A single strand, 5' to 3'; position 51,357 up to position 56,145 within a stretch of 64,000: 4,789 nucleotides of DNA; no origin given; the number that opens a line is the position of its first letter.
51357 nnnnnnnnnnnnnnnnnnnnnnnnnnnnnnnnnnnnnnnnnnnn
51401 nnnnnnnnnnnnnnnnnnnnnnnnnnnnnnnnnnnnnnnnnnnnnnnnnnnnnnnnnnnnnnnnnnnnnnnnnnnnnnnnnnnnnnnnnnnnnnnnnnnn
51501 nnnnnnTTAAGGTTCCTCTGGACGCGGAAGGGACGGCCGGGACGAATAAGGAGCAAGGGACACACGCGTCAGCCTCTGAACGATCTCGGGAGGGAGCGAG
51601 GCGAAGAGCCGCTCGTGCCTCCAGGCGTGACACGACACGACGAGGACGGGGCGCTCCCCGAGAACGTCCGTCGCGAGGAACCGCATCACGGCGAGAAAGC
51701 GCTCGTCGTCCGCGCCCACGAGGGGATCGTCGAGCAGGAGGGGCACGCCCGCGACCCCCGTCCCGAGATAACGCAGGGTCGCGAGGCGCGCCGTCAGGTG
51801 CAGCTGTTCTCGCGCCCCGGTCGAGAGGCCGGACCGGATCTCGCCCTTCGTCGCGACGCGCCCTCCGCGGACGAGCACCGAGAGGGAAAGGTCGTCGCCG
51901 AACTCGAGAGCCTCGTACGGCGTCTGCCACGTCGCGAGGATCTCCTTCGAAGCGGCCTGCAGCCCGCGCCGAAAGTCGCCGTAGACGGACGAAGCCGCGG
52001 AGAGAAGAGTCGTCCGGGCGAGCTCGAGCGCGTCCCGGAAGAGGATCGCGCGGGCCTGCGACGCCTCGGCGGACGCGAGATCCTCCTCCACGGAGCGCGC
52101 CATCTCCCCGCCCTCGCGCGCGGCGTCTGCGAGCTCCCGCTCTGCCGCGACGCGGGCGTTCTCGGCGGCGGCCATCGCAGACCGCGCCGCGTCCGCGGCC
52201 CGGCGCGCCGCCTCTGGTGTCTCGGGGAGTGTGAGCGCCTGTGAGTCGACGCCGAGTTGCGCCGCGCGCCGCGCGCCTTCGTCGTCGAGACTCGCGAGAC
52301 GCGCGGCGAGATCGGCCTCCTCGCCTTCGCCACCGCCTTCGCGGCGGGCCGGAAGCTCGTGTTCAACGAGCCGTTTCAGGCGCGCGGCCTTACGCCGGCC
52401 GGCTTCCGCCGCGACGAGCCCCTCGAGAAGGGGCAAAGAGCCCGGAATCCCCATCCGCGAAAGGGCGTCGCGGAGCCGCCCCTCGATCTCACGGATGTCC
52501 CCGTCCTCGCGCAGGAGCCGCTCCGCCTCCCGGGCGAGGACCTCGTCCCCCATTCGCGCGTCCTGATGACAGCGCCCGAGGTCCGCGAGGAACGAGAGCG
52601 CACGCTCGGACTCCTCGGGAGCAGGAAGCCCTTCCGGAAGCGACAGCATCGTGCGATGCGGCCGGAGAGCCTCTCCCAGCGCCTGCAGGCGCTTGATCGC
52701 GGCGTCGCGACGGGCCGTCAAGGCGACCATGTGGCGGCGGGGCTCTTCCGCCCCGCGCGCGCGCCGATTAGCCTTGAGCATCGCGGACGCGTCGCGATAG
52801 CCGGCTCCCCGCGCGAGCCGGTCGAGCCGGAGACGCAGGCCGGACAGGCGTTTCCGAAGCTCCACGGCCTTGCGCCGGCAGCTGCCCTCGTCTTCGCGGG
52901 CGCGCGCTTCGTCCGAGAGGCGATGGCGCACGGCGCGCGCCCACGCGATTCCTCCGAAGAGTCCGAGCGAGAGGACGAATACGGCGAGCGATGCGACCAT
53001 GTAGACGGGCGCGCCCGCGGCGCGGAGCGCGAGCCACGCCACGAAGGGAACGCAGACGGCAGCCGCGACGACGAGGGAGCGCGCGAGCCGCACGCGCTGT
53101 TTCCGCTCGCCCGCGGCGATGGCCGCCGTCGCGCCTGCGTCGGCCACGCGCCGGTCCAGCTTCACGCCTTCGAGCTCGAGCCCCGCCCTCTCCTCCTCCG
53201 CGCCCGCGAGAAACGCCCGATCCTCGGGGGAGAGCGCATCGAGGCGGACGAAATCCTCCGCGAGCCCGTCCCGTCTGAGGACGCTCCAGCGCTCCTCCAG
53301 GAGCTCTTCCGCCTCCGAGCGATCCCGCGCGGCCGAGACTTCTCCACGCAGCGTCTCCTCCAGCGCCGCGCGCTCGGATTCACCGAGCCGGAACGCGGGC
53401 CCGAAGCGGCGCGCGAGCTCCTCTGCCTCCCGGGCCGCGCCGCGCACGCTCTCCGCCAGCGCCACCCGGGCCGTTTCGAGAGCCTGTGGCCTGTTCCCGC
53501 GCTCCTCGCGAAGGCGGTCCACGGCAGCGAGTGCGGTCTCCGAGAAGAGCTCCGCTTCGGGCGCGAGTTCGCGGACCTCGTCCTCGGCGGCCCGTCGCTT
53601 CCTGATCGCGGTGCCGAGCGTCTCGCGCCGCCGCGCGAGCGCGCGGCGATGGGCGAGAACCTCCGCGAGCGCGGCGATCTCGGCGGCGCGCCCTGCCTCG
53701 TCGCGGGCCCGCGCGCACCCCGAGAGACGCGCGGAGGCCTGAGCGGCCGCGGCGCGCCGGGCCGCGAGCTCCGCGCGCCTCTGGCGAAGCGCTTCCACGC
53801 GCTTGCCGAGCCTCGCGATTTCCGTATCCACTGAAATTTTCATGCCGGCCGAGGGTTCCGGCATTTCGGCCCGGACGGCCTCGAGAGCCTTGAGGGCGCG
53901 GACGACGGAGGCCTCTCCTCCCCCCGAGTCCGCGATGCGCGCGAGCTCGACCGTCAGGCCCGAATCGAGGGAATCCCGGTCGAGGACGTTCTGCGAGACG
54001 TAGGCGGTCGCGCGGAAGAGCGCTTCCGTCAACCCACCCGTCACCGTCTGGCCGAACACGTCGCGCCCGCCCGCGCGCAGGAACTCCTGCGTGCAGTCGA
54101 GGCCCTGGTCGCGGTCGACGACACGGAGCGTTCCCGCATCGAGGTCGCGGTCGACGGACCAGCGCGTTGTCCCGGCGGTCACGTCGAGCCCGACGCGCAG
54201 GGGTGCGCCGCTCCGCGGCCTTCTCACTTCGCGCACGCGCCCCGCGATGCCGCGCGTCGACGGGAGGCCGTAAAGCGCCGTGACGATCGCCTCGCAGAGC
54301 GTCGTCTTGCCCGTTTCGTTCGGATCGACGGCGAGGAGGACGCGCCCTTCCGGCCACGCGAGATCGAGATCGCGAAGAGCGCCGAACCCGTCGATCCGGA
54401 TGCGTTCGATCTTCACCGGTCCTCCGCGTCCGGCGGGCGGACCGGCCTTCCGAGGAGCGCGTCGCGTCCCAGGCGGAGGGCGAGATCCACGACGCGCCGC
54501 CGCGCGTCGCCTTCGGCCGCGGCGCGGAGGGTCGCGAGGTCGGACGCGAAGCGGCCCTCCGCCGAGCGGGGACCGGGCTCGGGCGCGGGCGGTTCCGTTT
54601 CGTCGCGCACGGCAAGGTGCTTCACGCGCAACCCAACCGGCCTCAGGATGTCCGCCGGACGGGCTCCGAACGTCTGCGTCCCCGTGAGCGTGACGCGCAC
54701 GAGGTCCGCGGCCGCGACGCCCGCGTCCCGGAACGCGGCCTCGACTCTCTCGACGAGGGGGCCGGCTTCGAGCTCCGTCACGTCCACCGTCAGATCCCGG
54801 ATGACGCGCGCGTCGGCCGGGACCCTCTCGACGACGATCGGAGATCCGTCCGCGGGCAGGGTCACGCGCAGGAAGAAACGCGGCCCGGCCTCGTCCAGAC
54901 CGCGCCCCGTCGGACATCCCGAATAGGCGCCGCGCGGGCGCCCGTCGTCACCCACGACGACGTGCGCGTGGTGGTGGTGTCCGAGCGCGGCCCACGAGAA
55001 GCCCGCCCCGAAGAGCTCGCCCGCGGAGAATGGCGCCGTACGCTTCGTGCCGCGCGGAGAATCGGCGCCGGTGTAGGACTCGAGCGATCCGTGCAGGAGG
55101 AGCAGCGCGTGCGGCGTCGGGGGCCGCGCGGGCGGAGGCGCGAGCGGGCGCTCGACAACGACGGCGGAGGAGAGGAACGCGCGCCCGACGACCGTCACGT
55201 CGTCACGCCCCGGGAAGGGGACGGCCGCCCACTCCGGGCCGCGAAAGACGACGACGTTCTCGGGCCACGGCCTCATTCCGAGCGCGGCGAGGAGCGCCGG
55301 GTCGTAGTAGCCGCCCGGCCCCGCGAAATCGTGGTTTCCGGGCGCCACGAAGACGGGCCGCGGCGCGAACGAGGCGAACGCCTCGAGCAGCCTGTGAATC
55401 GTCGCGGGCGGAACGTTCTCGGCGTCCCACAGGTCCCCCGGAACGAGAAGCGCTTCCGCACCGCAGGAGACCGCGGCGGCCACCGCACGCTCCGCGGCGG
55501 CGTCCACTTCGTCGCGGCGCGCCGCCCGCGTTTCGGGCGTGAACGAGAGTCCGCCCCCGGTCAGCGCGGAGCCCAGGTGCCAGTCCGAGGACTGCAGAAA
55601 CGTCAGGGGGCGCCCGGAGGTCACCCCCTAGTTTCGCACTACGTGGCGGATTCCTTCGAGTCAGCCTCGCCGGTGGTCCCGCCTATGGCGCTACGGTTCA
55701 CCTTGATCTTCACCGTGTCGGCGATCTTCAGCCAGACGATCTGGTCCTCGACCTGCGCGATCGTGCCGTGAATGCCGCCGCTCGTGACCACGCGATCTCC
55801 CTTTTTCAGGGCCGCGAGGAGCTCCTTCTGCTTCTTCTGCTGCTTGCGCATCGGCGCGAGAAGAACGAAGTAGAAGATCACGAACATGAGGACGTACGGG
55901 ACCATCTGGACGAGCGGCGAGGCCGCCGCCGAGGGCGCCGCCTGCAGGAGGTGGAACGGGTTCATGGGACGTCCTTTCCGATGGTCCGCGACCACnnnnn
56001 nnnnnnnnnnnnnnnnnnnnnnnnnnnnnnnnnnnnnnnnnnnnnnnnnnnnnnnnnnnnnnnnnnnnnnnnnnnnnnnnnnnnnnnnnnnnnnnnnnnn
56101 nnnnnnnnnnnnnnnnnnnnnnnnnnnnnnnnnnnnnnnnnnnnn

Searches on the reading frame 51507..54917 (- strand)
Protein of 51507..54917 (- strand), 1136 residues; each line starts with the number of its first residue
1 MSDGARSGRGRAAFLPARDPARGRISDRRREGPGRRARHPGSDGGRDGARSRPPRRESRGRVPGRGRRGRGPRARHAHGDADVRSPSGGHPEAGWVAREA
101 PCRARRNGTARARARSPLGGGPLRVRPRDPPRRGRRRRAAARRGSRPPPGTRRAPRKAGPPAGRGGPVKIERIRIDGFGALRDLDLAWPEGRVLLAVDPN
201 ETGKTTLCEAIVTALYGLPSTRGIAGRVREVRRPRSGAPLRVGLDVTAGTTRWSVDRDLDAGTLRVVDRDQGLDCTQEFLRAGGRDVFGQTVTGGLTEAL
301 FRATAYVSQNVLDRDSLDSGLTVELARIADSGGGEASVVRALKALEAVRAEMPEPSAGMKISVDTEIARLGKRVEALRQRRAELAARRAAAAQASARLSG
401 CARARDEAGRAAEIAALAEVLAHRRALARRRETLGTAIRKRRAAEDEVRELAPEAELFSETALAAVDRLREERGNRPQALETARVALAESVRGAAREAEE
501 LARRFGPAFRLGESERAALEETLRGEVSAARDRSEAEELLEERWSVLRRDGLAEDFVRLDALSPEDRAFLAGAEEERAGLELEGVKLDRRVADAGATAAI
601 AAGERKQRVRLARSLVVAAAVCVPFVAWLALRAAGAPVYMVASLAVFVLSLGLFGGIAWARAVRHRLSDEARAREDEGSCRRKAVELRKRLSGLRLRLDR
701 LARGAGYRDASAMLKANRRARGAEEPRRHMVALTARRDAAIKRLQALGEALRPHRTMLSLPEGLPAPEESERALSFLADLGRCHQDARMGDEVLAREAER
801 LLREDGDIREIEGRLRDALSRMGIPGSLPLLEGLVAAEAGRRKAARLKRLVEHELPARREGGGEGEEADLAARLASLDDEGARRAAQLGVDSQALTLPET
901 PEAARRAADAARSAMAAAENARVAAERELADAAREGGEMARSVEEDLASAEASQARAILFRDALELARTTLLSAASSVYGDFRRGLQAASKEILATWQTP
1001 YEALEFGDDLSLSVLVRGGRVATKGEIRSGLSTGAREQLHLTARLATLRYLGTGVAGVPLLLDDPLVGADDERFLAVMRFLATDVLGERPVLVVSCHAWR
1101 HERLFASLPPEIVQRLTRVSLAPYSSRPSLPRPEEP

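Call 67: search_protein_families(library=pfam, proteins=[window:51507-54917:-], max_evalue=0.0001)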
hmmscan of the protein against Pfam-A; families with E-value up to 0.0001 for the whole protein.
window:51507-54917:- (1136 aa): 1 family
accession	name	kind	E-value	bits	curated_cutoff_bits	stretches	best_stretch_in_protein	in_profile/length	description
PF13514.12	AAA_27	-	2.4e-07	31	22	1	169-221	2-56/206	AAA domain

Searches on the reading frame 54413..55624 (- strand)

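Call 67: search_protein_families(library=pfam, proteins=[window:54413-55624:-], max_evalue=0.0001)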
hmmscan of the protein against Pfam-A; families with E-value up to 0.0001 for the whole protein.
window:54413-55624:- (403 aa): 1 family
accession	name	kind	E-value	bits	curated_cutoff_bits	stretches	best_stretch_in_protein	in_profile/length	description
PF00149.33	Metallophos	-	7e-09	36.8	21.5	1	8-218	2-189/191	Calcineurin-like phosphoesterase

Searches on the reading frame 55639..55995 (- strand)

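Call 67: search_protein_families(library=pfam, proteins=[window:55639-55995:-], max_evalue=0.0001)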
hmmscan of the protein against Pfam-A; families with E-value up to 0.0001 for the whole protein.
window:55639-55995:- (118 aa): 1 family
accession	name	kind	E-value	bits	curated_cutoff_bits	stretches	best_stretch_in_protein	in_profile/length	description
PF02699.20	YajC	-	1.7e-28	98.7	28.2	1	30-105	2-77/78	Preprotein translocase subunit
